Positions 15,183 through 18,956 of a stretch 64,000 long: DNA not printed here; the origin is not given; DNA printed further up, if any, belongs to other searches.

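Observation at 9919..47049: Two diverged, convergent copies of a three-gene giant-protein cassette that I cannot assign to any known system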

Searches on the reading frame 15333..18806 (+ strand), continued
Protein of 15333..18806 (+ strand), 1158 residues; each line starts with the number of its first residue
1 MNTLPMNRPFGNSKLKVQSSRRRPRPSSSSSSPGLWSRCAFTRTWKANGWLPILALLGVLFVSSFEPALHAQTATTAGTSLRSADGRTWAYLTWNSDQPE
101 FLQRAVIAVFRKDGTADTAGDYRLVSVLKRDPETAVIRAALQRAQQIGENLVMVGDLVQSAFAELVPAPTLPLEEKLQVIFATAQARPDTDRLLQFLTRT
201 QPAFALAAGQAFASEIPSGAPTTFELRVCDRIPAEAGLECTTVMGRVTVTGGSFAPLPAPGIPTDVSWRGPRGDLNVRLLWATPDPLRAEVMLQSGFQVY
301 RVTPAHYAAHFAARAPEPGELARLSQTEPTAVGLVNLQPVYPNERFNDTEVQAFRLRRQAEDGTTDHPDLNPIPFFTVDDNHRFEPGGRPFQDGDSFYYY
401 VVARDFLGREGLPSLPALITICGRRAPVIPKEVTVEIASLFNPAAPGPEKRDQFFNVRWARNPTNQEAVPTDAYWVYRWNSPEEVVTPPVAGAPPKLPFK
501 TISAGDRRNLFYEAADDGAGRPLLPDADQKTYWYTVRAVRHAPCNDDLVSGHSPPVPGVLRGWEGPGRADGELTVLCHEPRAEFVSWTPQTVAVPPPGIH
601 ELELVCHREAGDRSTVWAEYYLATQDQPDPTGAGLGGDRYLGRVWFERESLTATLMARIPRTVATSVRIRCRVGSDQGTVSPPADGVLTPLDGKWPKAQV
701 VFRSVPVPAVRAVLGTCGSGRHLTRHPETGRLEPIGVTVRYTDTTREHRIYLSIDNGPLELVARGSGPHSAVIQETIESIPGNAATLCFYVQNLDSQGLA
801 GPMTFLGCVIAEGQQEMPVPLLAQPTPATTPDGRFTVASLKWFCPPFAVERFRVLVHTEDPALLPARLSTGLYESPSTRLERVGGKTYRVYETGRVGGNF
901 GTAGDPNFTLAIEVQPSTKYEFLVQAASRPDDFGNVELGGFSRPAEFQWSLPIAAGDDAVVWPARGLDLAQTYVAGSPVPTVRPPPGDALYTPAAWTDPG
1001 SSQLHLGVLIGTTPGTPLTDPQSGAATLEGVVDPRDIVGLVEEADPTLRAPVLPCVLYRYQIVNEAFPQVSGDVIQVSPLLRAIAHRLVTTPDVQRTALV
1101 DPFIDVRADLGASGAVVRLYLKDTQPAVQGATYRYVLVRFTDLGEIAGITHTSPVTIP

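Call 27: find_related_loci(query=A2, collection=genome_contigs, flank=10000)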
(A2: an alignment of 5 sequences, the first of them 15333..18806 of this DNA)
Query A2 (1158 aa) in genome_contigs; peptide patterns used: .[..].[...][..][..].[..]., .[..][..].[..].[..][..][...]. (x = any residue, [..] = any of these).
123 stretches matched a pattern; 90 encode a relative of the query (tblastn E <= 1e-3); the best 80 are kept; 80 distinct loci.
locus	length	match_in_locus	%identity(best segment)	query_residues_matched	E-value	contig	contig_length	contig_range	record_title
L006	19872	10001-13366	51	37-1158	0e+0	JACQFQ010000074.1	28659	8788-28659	MAG: Verrucomicrobia bacterium isolate NC_groundwater_1051_Pr1_S-0.65um_63_17 Montesol18_Sp65_coassembly_scaffold_168891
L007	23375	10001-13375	34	67-1158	3e-155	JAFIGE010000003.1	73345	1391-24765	MAG: Opitutales bacterium isolate BM_Day8_Bin.4 NODE_154_length_73345_cov_12.510397, whole genome shotgun sequence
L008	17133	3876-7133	33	53-1158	1e-123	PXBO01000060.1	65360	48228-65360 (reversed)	MAG: Opitutia bacterium isolate T3Sed10_256R1 T3-Sed10-C288, whole genome shotgun sequence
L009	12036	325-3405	31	76-1157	9e-123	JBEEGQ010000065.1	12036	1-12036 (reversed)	MAG: Verrucomicrobiota bacterium isolate BP_782 scaffold_1402291, whole genome shotgun sequence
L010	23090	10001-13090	33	76-1157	2e-122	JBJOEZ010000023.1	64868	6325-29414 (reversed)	MAG: Verrucomicrobiota bacterium isolate riogrande_2019_sw_WHONDRS-S19S_0066_F_bin.58 scaffold_31, whole genome shotgun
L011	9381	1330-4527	33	73-1158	3e-126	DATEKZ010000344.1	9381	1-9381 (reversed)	MAG TPA_asm: Verrucomicrobiia bacterium isolate SMAG_U8903 k141_496374, whole genome shotgun sequence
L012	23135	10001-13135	31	66-1157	9e-121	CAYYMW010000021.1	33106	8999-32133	MAG TPA_asm: uncultured Verrucomicrobiota bacterium isolate binchicken_co269_135 genome assembly, contig: NODE_1123_leng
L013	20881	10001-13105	33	66-1146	2e-119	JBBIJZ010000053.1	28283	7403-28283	MAG: Verrucomicrobiales bacterium isolate ETS170220_bin_174 NODE_1930_length_28283_cov_22.338139, whole genome shotgun s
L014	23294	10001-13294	32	15-1155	3e-117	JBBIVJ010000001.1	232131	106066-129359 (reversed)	MAG: Verrucomicrobiales bacterium isolate ESF170215_bin_74 NODE_37_length_232131_cov_7.99979, whole genome shotgun seque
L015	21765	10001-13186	30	76-1158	7e-116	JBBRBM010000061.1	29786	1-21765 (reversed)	MAG: Verrucomicrobiota bacterium isolate Co_metawrap_2342 Cmw_2342_k141_145665_length_29786_cov_10.9825, whole genome sh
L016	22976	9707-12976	30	53-1157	2e-115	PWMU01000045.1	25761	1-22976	MAG: Opitutia bacterium isolate CSSed10_289R1 CS-Sed10-C2879, whole genome shotgun sequence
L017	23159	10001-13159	31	76-1158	5e-115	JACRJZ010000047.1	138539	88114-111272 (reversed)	MAG: Verrucomicrobia bacterium isolate NC_groundwater_1842_Pr3_B-0.1um_64_53 SR-2_scaffold_141_1020573, whole genome sho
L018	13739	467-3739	30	53-1157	9e-113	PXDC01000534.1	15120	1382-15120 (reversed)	MAG: Verrucomicrobia bacterium isolate T3Sed10_319 T3-Sed10-C8132, whole genome shotgun sequence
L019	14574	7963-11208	31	78-1158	4e-111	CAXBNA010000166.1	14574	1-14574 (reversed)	MAG TPA_asm: uncultured Verrucomicrobiales bacterium isolate ERR2762111_binner123_Refined_32 genome assembly, contig: ER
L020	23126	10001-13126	31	71-1147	9e-111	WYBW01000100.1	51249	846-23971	MAG: Verrucomicrobiia bacterium isolate VER1 k127_354550, whole genome shotgun sequence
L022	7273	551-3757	30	68-1158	1e-109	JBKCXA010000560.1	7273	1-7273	MAG: Prosthecobacter sp. isolate samp_2051_metabat2_191 samp_2051_860804, whole genome shotgun sequence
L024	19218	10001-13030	31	78-1158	2e-107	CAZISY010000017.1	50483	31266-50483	MAG TPA_asm: uncultured Verrucomicrobiota bacterium isolate SRP192927_co3_639 genome assembly, contig: NODE_1111_length_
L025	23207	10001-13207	30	68-1158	4e-107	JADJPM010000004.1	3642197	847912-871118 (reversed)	MAG: Verrucomicrobiaceae bacterium isolate Fred_18-Q3-R57-64_BATAC.459 tig00350889-10-36423160, whole genome shotgun seq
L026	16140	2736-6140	30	7-1158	8e-107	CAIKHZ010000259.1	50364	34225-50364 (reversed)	MAG: Akkermansiaceae bacterium isolate Umea1p3_bin-495 genome assembly, contig: bin-495:259/370, whole genome shotgun se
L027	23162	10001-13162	31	76-1158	5e-106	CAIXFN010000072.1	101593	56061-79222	MAG: uncultured Pedosphaera sp. isolate Umea2p3_bin-0208 genome assembly, contig: bin-0208:072/118, whole genome shotgun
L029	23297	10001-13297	29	53-1158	4e-102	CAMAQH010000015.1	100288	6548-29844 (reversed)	MAG: Prosthecobacter debontii isolate AH-03may19-213 genome assembly, contig: AH-03may19-C173, whole genome shotgun sequ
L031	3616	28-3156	29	88-1158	3e-103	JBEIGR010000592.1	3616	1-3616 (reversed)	MAG: Verrucomicrobiaceae bacterium isolate Sample-102-S76-bin-161 Sample_102_S76-bin_161-k141_2516679, whole genome shot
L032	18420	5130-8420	31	36-1158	4e-123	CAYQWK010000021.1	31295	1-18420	MAG TPA_asm: uncultured Bifidobacteriaceae bacterium isolate SRP257259_co1_135 genome assembly, contig: NODE_1539_length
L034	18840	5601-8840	29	72-1158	3e-100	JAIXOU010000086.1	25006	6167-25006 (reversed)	MAG: Verrucomicrobiaceae bacterium isolate C1_MAG_00039 C1_MAG_00039_000000000095, whole genome shotgun sequence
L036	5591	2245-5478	29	53-1158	5e-100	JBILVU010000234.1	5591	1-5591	MAG: Prosthecobacter sp. isolate ME2018-08-20_3300044629_group8_bin50 Rohwer_bin2788_scaffold_21076_c1, whole genome sho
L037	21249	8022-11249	29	53-1158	2e-99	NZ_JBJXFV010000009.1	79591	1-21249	MAG: Prosthecobacter sp. isolate F1F2.bin.412 k127_17352, whole genome shotgun sequence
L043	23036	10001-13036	29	76-1158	1e-93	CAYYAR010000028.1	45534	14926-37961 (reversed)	MAG TPA_asm: uncultured Verrucomicrobiota bacterium isolate SRP319275_co3_139 genome assembly, contig: NODE_1003_length_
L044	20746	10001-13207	30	68-1158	3e-111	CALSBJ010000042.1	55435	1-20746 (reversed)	MAG: Akkermansia muciniphila isolate JJ-MIS3-109-1-m2-bin118 genome assembly, contig: JJ-MIS3-109-C80, whole genome shot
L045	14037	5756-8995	29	72-1158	4e-99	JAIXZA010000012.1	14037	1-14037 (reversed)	MAG: Verrucomicrobiaceae bacterium isolate D8_MAG_00034 pond_D8_MAG_00034_000000000115, whole genome shotgun sequence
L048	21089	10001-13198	29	76-1158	1e-82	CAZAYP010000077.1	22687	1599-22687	MAG TPA_asm: uncultured Verrucomicrobiota bacterium isolate SRP272421_co3_169 genome assembly, contig: NODE_4911_length_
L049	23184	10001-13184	31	75-1158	5e-81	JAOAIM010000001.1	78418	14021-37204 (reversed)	MAG: Verrucomicrobiia bacterium isolate SKW90 NODE_1_length_81376_cov_4.283558, whole genome shotgun sequence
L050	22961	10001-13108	29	86-1158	8e-94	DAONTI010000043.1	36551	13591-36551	MAG TPA_asm: Verrucomicrobiota bacterium isolate AMR_MDS_4256 NODE_1250_length_36551_cov_27.260330, whole genome shotgun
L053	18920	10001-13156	32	72-1158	1e-109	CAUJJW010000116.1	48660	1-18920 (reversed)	MAG: Verrucomicrobiota bacterium isolate KLAP45 genome assembly, contig: KLAP45_306733, whole genome shotgun sequence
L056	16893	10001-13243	34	46-1158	2e-68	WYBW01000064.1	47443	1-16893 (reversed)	MAG: Verrucomicrobiia bacterium isolate VER1 k127_193573, whole genome shotgun sequence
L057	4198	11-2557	29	292-1158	2e-68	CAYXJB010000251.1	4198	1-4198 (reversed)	MAG TPA_asm: uncultured Verrucomicrobiota bacterium isolate binchicken_co30_150 genome assembly, contig: NODE_10885_leng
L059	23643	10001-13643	30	26-1158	1e-61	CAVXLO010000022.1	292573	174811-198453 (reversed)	MAG: uncultured Verrucomicrobiae bacterium isolate MFD02416.bin.2.131 genome assembly, contig: contig_2381, whole genome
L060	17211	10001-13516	31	46-1158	3e-60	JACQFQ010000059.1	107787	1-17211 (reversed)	MAG: Verrucomicrobia bacterium isolate NC_groundwater_1051_Pr1_S-0.65um_63_17 Montesol18_Sp65_coassembly_scaffold_122201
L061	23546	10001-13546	32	53-1158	3e-60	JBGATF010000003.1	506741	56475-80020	MAG: Limisphaerales bacterium isolate MAG_AAO_H10.62 AAOH10-62_opera_contig_48, whole genome shotgun sequence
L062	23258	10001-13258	30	53-1158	4e-107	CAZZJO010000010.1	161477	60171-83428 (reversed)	MAG TPA_asm: uncultured Verrucomicrobiota bacterium isolate binchicken_co25_122 genome assembly, contig: k141_138031, wh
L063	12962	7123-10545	29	76-1158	2e-58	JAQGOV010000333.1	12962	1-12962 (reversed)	MAG: Verrucomicrobiales bacterium isolate RYN_622 scaffold_3079243, whole genome shotgun sequence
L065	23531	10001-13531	28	50-1158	5e-56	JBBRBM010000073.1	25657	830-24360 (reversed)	MAG: Verrucomicrobiota bacterium isolate Co_metawrap_2342 Cmw_2342_k141_28545571_length_25657_cov_10.9867, whole genome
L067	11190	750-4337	30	57-1158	7e-55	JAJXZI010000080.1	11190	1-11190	MAG: bacterium isolate BP7.bin46 NODE_9955_length_11190_cov_1.715448, whole genome shotgun sequence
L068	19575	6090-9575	31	76-1158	9e-55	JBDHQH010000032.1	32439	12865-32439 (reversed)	MAG: Verrucomicrobiota bacterium isolate AS-MESO-3CA.215 NODE_5649_length_32439_cov_9.696496, whole genome shotgun seque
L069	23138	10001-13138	34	76-1158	4e-66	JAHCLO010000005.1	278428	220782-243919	MAG: Verrucomicrobiia bacterium isolate TGS_VER2 VER2_5, whole genome shotgun sequence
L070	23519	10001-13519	30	50-1158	2e-54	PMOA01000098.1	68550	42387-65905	MAG: Limisphaerales bacterium isolate palsa_1371 73.20110600_P1D.3_contig_1014, whole genome shotgun sequence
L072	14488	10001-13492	30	59-1158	1e-52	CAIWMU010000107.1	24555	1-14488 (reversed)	MAG: uncultured Verrucomicrobia subdivision 3 bacterium isolate Loclat_bin-04207 genome assembly, contig: bin-04207:107/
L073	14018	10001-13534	28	50-1158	1e-52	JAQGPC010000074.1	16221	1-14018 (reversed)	MAG: Pedosphaera sp. isolate RYN_629 scaffold_2346988, whole genome shotgun sequence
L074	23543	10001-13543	30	54-1158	1e-52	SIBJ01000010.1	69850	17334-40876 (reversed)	MAG: Pedosphaera sp. isolate Baikal-deep-G230 BACOMB-C1332, whole genome shotgun sequence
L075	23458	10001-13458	28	50-1158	2e-53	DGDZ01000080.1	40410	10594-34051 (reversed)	MAG TPA_asm: Verrucomicrobia subdivision 3 bacterium UBA3939 UBA3939_contig_6890, whole genome shotgun sequence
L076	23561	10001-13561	30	43-1158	5e-52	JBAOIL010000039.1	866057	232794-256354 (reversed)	MAG: Verrucomicrobiota bacterium isolate AS_Ams2_Bin42 np2-np3_contig_9323, whole genome shotgun sequence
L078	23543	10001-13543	29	49-1158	3e-51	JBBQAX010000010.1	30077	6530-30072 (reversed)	MAG: Verrucomicrobiota bacterium isolate Co_metawrap_1426 Cmw_1426_k141_12947347_length_30077_cov_9.0000, whole genome s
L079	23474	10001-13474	29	76-1158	7e-51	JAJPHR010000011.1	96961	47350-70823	MAG: Verrucomicrobia bacterium isolate Centralia_MAG_180 k107_34339550, whole genome shotgun sequence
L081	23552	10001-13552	30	40-1158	2e-50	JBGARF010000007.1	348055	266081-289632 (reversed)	MAG: Limisphaerales bacterium isolate MAG_MBR_H10.46 MBRH10-46_opera_contig_110, whole genome shotgun sequence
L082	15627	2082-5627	29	58-1158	2e-49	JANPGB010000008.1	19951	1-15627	MAG: Verrucomicrobiota bacterium isolate VAR_69_metabat_5 VAR_69_k141_1828329, whole genome shotgun sequence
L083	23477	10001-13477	28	69-1158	4e-49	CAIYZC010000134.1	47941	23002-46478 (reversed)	MAG: uncultured Pedosphaera sp. isolate Umea_bin-10158 genome assembly, contig: bin-10158:134/870, whole genome shotgun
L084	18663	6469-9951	29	78-1158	8e-49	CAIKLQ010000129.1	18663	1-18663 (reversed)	MAG: uncultured Verrucomicrobia bacterium isolate KTt_bin-1485 genome assembly, contig: bin-1485:0129/1053, whole genome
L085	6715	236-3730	29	54-1158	7e-49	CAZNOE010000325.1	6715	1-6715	MAG TPA_asm: uncultured Bifidobacteriaceae bacterium isolate SRP119689_co1_68 genome assembly, contig: NODE_18600_length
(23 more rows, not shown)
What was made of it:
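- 90 relatives were found in GTDB species genomes, almost all labelled Verrucomicrobiota (Opitutales, Verrucomicrobiales, Pedosphaera/Limisphaerales, Akkermansiaceae), plus one Kiritimatiellae MAG (call 27).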

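Call 39: predict_structure(alignment_id=A1)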
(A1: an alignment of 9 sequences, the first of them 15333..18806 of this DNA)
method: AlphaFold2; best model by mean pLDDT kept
length: 1158 residues; sequences in the alignment: 9
mean_pLDDT: 66.2   pTM: 0.37
mean pLDDT of the five models: 66.2, 64.3, 63.5, 61.1, 58.6
residues with pLDDT >= 90: 71; 70-90: 493; 50-70: 361; < 50: 233
segments of 3 or more residues with pLDDT < 50: 1-52, 54-74, 258-263, 267-273, 279-294, 344-346, 361-371, 443-450, 626-632, 898-904, 952-1005, 1031-1050, 1143-1146
pLDDT, mean of each block of 10 residues (from residue 1): 26 27 29 27 33 43 32 55 67 62 71 77 83 81 70 78 70 87 77 71 76 76 82 76 73 49 46 49 41 59 89 81 83 73 52 56 45 56 56 77 61 71 77 81 46 83 71 91 67 68 76 82 79 91 78 87 64 78 87 68 88 82 60 61 83 87 77 79 83 77 79 67 60 78 71 71 69 74 73 71 78 70 81 74 70 88 72 61 87 64 53 84 85 70 85 34 27 25 29 34 49 58 53 43 37 71 69 63 61 58 65 60 68 72 52 64
secondary structure, 60 per line:
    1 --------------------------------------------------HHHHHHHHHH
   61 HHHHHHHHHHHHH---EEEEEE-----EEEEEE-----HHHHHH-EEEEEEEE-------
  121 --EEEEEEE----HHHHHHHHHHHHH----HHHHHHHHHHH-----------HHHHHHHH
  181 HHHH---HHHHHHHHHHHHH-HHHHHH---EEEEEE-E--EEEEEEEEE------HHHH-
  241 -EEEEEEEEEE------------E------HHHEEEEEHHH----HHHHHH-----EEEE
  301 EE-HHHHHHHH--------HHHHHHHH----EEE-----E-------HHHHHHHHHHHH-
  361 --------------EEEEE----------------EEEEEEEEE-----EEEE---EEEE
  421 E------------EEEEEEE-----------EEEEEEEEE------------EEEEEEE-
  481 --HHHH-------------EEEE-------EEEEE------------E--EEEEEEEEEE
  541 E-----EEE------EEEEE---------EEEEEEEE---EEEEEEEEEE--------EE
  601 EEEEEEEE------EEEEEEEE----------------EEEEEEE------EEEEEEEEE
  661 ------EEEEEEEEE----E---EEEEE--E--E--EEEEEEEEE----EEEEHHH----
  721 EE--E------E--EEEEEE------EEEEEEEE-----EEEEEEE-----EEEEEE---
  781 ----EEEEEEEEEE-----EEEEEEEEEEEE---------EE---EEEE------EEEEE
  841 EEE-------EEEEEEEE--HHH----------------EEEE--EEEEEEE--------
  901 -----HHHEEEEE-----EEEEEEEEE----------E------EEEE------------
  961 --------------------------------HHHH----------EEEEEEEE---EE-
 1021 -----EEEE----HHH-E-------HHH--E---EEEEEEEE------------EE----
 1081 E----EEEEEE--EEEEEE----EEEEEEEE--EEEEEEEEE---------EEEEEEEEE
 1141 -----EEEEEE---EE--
elements in order (helices of 4 or more, strands of 3 or more residues): H51-73 E77-82 E88-93 H99-104 E106-113 E123-129 H134-146 H151-161 H173-184 H188-200 H202-207 E211-216 E221-229 H236-239 E242-251 E274-278 H286-291 E297-302 H304-311 H320-327 E332-334 H348-359 E375-379 E396-404 E410-413 E417-421 E434-440 E452-460 E473-479 H483-486 E500-503 E511-515 E531-541 E547-549 E556-560 E570-577 E581-590 E599-608 E615-622 E639-645 E652-660 E667-675 E684-688 E697-705 E710-713 E735-740 E747-754 E760-766 E772-777 E785-794 E800-811 E826-829 E836-843 E851-858 E880-883 E886-892 E909-913 E919-927 E945-948 H993-996 E1007-1014 E1026-1029 E1055-1062 E1086-1091 E1094-1099 E1104-1111 E1114-1122 E1132-1140 E1146-1151
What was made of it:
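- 15333..18809 (+): A2 (P2 family, 1158 aa): Arg-rich N-tail, hydrophobic segment at residues 51-69, alpha/beta N-domain, about nine fn3/Ig-like modules. AF2 model with mean pLDDT 66 (call 39).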
